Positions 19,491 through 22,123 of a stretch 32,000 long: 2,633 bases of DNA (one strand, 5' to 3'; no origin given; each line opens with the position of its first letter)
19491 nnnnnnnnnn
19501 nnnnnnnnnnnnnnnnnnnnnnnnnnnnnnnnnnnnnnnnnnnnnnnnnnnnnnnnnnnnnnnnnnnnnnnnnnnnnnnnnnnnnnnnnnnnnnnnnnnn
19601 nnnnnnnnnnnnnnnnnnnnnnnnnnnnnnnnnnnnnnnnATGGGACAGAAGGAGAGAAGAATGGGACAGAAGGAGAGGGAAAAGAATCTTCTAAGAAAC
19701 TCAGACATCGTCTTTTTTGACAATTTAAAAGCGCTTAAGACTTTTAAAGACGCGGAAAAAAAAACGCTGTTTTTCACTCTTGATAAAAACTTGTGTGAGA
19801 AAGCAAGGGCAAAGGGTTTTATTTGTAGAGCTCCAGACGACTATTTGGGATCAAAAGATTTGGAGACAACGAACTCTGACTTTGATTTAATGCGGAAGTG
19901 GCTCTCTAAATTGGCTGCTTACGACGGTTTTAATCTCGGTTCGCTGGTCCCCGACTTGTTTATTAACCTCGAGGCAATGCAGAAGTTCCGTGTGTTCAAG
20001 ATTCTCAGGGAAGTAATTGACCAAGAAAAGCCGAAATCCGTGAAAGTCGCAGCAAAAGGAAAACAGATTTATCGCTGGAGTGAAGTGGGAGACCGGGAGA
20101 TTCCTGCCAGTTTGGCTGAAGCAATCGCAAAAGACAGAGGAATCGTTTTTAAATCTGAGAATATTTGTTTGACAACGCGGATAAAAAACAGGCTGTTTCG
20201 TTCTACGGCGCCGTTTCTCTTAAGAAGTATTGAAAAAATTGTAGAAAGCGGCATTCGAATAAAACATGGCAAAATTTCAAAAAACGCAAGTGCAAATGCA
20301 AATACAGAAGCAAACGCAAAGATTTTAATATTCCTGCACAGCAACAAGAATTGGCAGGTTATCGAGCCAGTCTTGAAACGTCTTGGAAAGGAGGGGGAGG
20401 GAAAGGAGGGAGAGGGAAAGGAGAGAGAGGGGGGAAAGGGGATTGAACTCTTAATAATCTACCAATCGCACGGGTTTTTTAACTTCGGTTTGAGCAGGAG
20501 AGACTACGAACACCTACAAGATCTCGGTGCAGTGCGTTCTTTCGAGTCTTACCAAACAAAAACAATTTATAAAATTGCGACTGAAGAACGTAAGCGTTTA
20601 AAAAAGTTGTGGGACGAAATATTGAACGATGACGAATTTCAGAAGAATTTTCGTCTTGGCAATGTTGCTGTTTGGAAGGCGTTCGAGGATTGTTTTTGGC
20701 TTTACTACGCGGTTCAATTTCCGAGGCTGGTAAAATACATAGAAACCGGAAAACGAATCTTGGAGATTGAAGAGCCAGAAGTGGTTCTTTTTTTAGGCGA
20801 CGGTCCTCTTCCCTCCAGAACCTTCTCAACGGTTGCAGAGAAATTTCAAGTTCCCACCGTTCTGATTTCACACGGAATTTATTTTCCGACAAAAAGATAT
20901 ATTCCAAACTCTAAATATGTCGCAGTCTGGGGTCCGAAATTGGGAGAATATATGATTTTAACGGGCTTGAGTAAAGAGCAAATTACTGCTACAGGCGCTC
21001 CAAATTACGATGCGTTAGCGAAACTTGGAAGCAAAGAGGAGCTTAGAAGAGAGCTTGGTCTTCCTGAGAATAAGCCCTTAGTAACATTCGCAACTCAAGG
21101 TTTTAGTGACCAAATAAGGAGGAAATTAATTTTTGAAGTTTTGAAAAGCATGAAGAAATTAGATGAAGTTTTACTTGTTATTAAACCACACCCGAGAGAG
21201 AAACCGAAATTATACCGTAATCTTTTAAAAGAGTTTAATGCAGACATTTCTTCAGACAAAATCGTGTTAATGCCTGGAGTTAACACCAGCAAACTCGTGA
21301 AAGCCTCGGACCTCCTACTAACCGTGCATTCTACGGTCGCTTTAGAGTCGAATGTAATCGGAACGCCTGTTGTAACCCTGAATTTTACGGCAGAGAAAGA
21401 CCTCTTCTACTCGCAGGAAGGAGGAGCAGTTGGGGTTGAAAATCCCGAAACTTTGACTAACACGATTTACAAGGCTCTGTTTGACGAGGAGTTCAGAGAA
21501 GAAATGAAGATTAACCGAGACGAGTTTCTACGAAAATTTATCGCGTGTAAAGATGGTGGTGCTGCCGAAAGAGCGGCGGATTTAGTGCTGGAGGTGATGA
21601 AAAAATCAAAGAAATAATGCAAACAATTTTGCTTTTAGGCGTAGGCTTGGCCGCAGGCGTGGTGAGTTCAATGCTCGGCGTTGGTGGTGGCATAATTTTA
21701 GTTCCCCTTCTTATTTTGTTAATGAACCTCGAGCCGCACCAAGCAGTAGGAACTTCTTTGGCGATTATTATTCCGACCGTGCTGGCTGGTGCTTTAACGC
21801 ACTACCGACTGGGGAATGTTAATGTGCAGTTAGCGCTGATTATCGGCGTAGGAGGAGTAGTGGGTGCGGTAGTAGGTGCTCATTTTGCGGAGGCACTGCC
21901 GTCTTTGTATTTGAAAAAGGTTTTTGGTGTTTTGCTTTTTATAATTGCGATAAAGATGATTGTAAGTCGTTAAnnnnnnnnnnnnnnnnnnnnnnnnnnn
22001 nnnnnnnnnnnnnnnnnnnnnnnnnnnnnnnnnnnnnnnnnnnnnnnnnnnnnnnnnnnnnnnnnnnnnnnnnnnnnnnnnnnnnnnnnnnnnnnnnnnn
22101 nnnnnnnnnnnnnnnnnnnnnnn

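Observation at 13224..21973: Archaeal phosphonate cluster predicted to make a 2-hydroxyethylphosphonate-type decoration, wired to LicD, CDP-alcohol-transferase and TagF-like transferases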

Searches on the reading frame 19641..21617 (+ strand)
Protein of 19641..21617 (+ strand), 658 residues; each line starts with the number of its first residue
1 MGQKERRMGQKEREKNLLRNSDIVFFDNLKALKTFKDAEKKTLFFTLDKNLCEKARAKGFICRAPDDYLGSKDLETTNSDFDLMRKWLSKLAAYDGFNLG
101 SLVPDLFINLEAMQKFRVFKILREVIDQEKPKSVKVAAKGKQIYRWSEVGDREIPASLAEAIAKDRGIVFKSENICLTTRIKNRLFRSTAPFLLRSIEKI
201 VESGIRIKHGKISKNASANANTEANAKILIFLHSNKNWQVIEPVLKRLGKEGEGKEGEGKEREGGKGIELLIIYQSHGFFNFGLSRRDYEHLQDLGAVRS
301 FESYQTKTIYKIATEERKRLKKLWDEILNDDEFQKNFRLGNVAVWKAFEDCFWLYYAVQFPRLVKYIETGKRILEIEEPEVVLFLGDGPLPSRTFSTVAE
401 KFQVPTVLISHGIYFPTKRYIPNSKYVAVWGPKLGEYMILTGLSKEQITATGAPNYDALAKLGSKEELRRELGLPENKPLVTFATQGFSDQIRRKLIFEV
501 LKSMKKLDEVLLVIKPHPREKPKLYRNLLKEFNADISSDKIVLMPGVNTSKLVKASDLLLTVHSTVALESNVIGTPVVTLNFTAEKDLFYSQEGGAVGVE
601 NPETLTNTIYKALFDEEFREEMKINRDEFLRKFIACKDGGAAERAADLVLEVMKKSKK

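Call 3: search_protein_families(library=pfam, proteins=[window:19641-21617:+], max_evalue=0.01)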
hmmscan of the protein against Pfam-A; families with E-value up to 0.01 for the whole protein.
window:19641-21617:+ (658 aa): 6 families
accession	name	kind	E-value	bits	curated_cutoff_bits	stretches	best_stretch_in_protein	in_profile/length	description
PF04464.20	Glyphos_transf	-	2.3e-12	47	22.1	1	443-650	155-366/367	CDP-Glycerol:Poly(glycerophosphate) glycerophosphotransferase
PF02350.25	Epimerase_2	-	8.8e-09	35.1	30.6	1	425-629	124-333/347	UDP-N-acetylglucosamine 2-epimerase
PF00534.26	Glycos_transf_1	-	4.5e-06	26.8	26.4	1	465-625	2-168/172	Glycosyl transferases group 1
PF02684.21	LpxB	-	4e-05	23.1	22.6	1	454-578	161-284/374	Lipid-A-disaccharide synthetase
PF05159.20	Capsule_synth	-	0.00095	19.2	20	1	495-580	171-261/310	Capsule polysaccharide biosynthesis protein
PF04007.18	DUF354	-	0.0017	17.9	22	1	494-611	208-318/349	Protein of unknown function (DUF354)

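Call 4: search_protein_families(library=ncbifam, proteins=[window:19641-21617:+], max_evalue=0.01)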
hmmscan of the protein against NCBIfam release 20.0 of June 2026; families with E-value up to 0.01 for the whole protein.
window:19641-21617:+ (658 aa): 6 families
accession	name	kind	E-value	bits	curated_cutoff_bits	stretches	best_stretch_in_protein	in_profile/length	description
NF046086.1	BFO_1060_trans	domain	1.3e-24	87.1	200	2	500-653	210-364/365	BFO_1060 family glycosyltransferase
TIGR04396.2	surf_polysacc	subfamily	8.9e-16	58.1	125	1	499-657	212-367/427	surface carbohydrate biosynthesis protein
NF047684.1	TeichurnBiosyTuaC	equivalog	0.00032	19.8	550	1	464-624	205-363/391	teichuronic acid biosynthesis protein TuaC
TIGR03568.1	NeuC_NnaA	equivalog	0.00034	19.6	235.9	1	442-578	163-304/365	UDP-N-acetylglucosamine 2-epimerase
NF053787.1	GlcN_PG_synth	equivalog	0.00058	18.8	480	1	465-629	184-339/361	N-acetylglucosaminyl phosphatidylglycerol synthase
TIGR00236.1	wecB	equivalog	0.0052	16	210.15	0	496-624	218-344/366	non-hydrolyzing UDP-N-acetylglucosamine 2-epimerase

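Call 47: find_homologous_proteins(query=window:19641-21617:+, max_evalue=0.00001)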
Query window:19641-21617:+ (658 aa): 16 proteins with E <= 0.00001 among 8000 candidates.
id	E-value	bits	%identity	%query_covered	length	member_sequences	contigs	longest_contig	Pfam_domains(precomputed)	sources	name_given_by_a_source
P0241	0.0e+0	1470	100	100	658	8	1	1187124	PF00534.27,PF02350.26,PF04464.21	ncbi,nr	ncbi:MAG: hypothetical protein C4B55_05335 [Candidatus Methanophagaceae archaeon]|nr:MAG: hypothetic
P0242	3.0e-295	999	75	97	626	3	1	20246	PF00534.27,PF02350.26,PF04464.21,PF02684.22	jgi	-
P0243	5.1e-271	918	66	97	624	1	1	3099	PF05159.21,PF02350.26,PF04464.21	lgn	-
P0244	1.1e-269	914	67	97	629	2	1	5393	PF00534.27,PF05159.21,PF02350.26,PF04464.21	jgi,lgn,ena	-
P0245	3.3e-268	909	65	97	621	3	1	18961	PF02350.26,PF04464.21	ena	-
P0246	2.9e-266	903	65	97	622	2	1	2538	PF05159.21,PF02350.26,PF04464.21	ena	-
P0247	1.9e-265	900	65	97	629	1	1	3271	PF05159.21,PF02350.26,PF04464.21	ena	-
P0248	3.1e-264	896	66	97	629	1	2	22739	PF02350.26,PF04464.21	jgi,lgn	-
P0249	1.0e-262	891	64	97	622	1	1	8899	PF05159.21,PF02350.26,PF04464.21,PF02684.22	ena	-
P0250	1.9e-260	884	66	97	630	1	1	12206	PF05159.21,PF02350.26,PF04464.21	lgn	-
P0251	9.2e-260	881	65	97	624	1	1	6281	PF05159.21,PF20471.5,PF02350.26,PF04464.21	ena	-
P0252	1.1e-253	861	63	99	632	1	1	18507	PF02350.26,PF04464.21,PF02684.22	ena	-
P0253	9.2e-246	835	62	97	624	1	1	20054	PF02350.26,PF04464.21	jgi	-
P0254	4.1e-243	826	62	97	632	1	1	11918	PF02350.26,PF04464.21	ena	-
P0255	4.2e-178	612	46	97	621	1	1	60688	PF04007.18,PF02350.26,PF04464.21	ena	-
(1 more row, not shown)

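Call 63: find_encoding_contigs(protein=P0253, flank=10000, max_places=1)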
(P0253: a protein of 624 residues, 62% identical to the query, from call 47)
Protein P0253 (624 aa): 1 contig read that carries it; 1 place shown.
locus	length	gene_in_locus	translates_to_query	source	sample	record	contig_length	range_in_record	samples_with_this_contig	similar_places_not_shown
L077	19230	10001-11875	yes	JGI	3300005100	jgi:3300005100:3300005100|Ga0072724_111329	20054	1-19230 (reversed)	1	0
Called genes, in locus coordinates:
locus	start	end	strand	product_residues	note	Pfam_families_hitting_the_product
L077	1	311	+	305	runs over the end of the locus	PF00535:Glycos_transf_2, PF13641:Glyco_tranf_2_3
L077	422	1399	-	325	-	PF00535:Glycos_transf_2, PF10111:Glyco_tranf_2_2, PF13506:Glyco_transf_21 (weak), PF13641:Glyco_tranf_2_3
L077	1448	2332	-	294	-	PF00483:NTP_transferase, PF12804:NTP_transf_3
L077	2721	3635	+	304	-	PF12974:Phosphonate-bd, PF09084:NMT1 (weak)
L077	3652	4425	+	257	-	PF13555:AAA_29 (weak), PF00005:ABC_tran, PF13304:AAA_21 (faint)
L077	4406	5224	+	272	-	PF00528:BPD_transp_1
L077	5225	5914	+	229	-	PF00483:NTP_transferase, PF12804:NTP_transf_3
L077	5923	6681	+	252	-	PF00483:NTP_transferase, PF01128:IspD (weak), PF12804:NTP_transf_3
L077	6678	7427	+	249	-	PF13489:Methyltransf_23, PF01555:N6_N4_Mtase (faint), PF06325:PrmA (faint), PF13649:Methyltransf_25, PF13847:Methyltransf_31, PF08241:Methyltransf_11, PF08242:Methyltransf_12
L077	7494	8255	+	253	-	PF01066:CDP-OH_P_transf (weak)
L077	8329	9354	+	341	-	PF02475:TRM5-TYW2_MTfase, PF05575:V_cholerae_RfbT (weak), PF05050:Methyltransf_21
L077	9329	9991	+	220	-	PF13578:Methyltransf_24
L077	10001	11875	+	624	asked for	PF02350:Epimerase_2 (weak), PF04464:Glyphos_transf (weak)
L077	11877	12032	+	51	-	-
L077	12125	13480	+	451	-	-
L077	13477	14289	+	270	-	PF01209:Ubie_methyltran, PF07021:MetW (weak), PF13489:Methyltransf_23, PF08241:Methyltransf_11, PF08242:Methyltransf_12, PF13649:Methyltransf_25, PF13847:Methyltransf_31, PF20922:Anamorsin_N (weak)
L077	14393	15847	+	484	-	PF02310:B12-binding, PF04055:Radical_SAM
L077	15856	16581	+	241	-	PF02348:CTP_transf_3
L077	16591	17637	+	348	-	PF03102:NeuB, PF08666:SAF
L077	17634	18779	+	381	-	PF02350:Epimerase_2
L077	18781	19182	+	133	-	PF25087:GMPPB_C (faint), PF00132:Hexapep, PF14602:Hexapep_2 (weak)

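Call 64: find_encoding_contigs(protein=P0255, flank=10000, max_places=1)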
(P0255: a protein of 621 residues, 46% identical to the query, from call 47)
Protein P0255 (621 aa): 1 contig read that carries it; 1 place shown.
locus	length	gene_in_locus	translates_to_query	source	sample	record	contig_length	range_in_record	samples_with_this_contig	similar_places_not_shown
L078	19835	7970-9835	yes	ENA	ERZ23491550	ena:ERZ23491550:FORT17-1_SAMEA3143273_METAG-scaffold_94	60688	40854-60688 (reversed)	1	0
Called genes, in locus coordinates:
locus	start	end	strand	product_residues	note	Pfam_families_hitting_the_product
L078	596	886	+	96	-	PF02686:GatC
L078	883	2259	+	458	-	PF01425:Amidase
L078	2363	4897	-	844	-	PF02516:STT3, PF22627:AglB_core-like, PF18079:AglB_L1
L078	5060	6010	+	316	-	PF00535:Glycos_transf_2, PF10111:Glyco_tranf_2_2 (weak), PF13641:Glyco_tranf_2_3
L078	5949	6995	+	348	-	PF00534:Glycos_transf_1, PF13692:Glyco_trans_1_4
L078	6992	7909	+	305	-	PF01663:Phosphodiest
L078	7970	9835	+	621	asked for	PF04007:DUF354, PF02350:Epimerase_2 (weak), PF04464:Glyphos_transf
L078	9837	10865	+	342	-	PF01408:GFO_IDH_MocA, PF02894:GFO_IDH_MocA_C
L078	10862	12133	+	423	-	PF01041:DegT_DnrJ_EryC1, PF01212:Beta_elim_lyase (faint)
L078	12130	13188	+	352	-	PF01973:MptE-like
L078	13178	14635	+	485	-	PF02310:B12-binding, PF04055:Radical_SAM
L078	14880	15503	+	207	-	PF02348:CTP_transf_3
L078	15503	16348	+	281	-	PF00685:Sulfotransfer_1, PF13469:Sulfotransfer_3 (weak)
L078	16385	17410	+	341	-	PF03102:NeuB, PF08666:SAF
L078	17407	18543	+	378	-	PF02350:Epimerase_2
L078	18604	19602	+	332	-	PF00535:Glycos_transf_2 (weak)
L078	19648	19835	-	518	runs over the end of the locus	PF01943:Polysacc_synt, PF01554:MatE, PF13440:Polysacc_synt_3, PF03023:MurJ (weak), PF01554:MatE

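Call 65: search_protein_representatives(protein=window:19641-21617:+)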
Query: 658 residues. Proteins with E-value up to 0.001 (for the whole library): 5339; up to 1e-10: 1948; up to 1e-30: 124. The best 150 are listed.
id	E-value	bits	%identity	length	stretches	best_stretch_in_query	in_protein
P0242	9.5e-296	998.5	79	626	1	18-658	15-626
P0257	3.6e-105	369.0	38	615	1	45-650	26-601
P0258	3.8e-93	329.2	38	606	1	68-653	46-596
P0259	1.8e-91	323.7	34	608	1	40-652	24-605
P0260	9.1e-88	311.5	35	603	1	77-652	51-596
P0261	1.4e-86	307.6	31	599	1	23-650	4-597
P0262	7.5e-83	295.2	32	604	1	44-649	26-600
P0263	2.2e-68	247.4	32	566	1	76-652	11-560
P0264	2.8e-54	200.8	29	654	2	299-657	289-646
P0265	4.2e-54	200.3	28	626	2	297-652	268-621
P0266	2.2e-53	197.9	32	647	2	300-653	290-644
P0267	5.6e-51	189.9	31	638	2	299-653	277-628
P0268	3.0e-46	174.3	31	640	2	298-657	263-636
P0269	1.5e-45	172.0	30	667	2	297-657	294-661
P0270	1.9e-45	171.7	32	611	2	301-652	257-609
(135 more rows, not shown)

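Call 73: predict_structure(alignment_id=A3)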
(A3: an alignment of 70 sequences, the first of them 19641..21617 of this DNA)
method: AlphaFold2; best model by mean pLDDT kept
length: 658 residues; sequences in the alignment: 70
mean_pLDDT: 91.5   pTM: 0.91
mean pLDDT of the five models: 91.5, 91.1, 90.2, 89.9, 89.2
residues with pLDDT >= 90: 531; 70-90: 88; 50-70: 35; < 50: 4
segments of 3 or more residues with pLDDT < 50: 221-223
pLDDT, mean of each block of 10 residues (from residue 1): 76 77 95 82 94 95 92 86 96 98 93 96 96 96 93 96 98 94 96 96 94 71 70 90 93 59 68 94 93 95 97 98 97 96 97 97 98 96 93 97 96 72 93 92 94 90 96 97 95 94 95 96 92 75 95 98 93 97 90 95 98 98 96 83 96 88
secondary structure, 60 per line:
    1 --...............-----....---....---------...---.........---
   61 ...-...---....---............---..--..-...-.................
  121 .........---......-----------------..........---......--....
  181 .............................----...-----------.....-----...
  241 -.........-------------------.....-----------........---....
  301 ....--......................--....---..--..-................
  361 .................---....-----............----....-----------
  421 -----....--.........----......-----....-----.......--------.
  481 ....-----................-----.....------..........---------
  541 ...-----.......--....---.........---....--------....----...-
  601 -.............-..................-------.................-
elements in order: H3-17 E23-26 H30-33 E43-45 H49-57 E61-63 H71-74 H78-89 H104-129 E133-138 H156-165 E169-174 H177-209 E228-232 H242-250 E270-274 H286-293 E297-300 H301-304 H307-328 H331-334 H345-377 E381-384 H390-401 E406-409 E426-429 H432-440 E448-450 H456-459 H465-471 E480-484 H490-505 E511-515 H522-531 E541-543 H549-555 E558-561 H565-573 E577-580 H589-592 E597-599 H602-614 H616-633 H641-657

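Call 75: fold_search(model_id=the predicted structure, library=pdb)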
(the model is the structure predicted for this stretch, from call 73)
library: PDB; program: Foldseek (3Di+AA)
matches with E <= 10: 1413; with E <= 0.001: 311
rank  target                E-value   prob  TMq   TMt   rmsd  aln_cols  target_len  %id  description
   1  7vza_B                9.8e-12  1.00  0.42  0.71   5.6       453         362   15  The crystal structure of Non-hydrolyzing UDPGlcNAc 2-epimerase in complex with UDP (released 2022-11-16)
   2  7vza_G                1.0e-11  1.00  0.41  0.71   6.2       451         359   16  The crystal structure of Non-hydrolyzing UDPGlcNAc 2-epimerase in complex with UDP (released 2022-11-16)
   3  7vza_D                1.2e-11  1.00  0.41  0.71   6.1       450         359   16  The crystal structure of Non-hydrolyzing UDPGlcNAc 2-epimerase in complex with UDP (released 2022-11-16)
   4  7vz6_B                1.3e-11  1.00  0.42  0.71   5.6       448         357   14  The crystal structure of Non-hydrolyzing UDPGlcNAc 2-epimerase in complex with UDP-glucose (released 2022-11-16)
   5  7vz6_A                1.5e-11  1.00  0.41  0.69   6.8       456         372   15  The crystal structure of Non-hydrolyzing UDPGlcNAc 2-epimerase in complex with UDP-glucose (released 2022-11-16)
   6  7vza_E                1.6e-11  1.00  0.42  0.71   5.6       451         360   15  The crystal structure of Non-hydrolyzing UDPGlcNAc 2-epimerase in complex with UDP (released 2022-11-16)
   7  7vz6_H                1.7e-11  1.00  0.41  0.68   6.2       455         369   15  The crystal structure of Non-hydrolyzing UDPGlcNAc 2-epimerase in complex with UDP-glucose (released 2022-11-16)
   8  8sxw_A                1.9e-11  1.00  0.42  0.71   6.0       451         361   15  X-ray crystal structure of UDP- 2,3-diacetamido-2,3-dideoxy-glucuronic acid-2-epimerase from Thermus thermophilus stra (released 2023-09-13)
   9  7vz6_D                2.3e-11  1.00  0.42  0.72   6.6       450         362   15  The crystal structure of Non-hydrolyzing UDPGlcNAc 2-epimerase in complex with UDP-glucose (released 2022-11-16)
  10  7vza_H                2.3e-11  1.00  0.41  0.70   6.0       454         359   15  The crystal structure of Non-hydrolyzing UDPGlcNAc 2-epimerase in complex with UDP (released 2022-11-16)
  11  7vza_C                2.4e-11  1.00  0.41  0.71   5.9       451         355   16  The crystal structure of Non-hydrolyzing UDPGlcNAc 2-epimerase in complex with UDP (released 2022-11-16)
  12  7vz6_G                2.7e-11  1.00  0.42  0.71   5.8       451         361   14  The crystal structure of Non-hydrolyzing UDPGlcNAc 2-epimerase in complex with UDP-glucose (released 2022-11-16)
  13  7vz6_F                2.7e-11  1.00  0.41  0.69   6.9       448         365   16  The crystal structure of Non-hydrolyzing UDPGlcNAc 2-epimerase in complex with UDP-glucose (released 2022-11-16)
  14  7vza_F                2.8e-11  1.00  0.41  0.70   6.3       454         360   16  The crystal structure of Non-hydrolyzing UDPGlcNAc 2-epimerase in complex with UDP (released 2022-11-16)
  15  3l7l_D                3.1e-11  1.00  0.37  0.57   9.9       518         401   13  Structure of the Wall Teichoic Acid Polymerase TagF, H444N + CDPG (30 minute soak) (released 2010-04-28)
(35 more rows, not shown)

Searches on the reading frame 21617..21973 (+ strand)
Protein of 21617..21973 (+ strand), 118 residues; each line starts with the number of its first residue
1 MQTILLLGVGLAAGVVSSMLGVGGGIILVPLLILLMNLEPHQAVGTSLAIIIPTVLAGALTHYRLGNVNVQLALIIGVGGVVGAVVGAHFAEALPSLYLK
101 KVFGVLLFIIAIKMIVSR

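Call 3: search_protein_families(library=pfam, proteins=[window:21617-21973:+], max_evalue=0.01)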
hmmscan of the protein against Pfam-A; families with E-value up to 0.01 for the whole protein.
window:21617-21973:+ (118 aa): 1 family
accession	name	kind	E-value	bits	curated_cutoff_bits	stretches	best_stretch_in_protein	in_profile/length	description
PF01925.25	TauE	-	2e-29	103.4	32.6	1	6-117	1-110/237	Sulfite exporter TauE/SafE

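Call 4: search_protein_families(library=ncbifam, proteins=[window:21617-21973:+], max_evalue=0.01)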
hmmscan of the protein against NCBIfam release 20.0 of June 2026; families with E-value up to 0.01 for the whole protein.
window:21617-21973:+ (118 aa): 2 families
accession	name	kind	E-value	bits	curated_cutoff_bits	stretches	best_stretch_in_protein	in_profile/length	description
NF040961.1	MamO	equivalog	2.3e-07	29.6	800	1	9-115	534-648/648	magnetosome protein MamO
NF007909.0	PRK10621.1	equivalog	0.0075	15.6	383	1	5-114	14-121/266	hypothetical protein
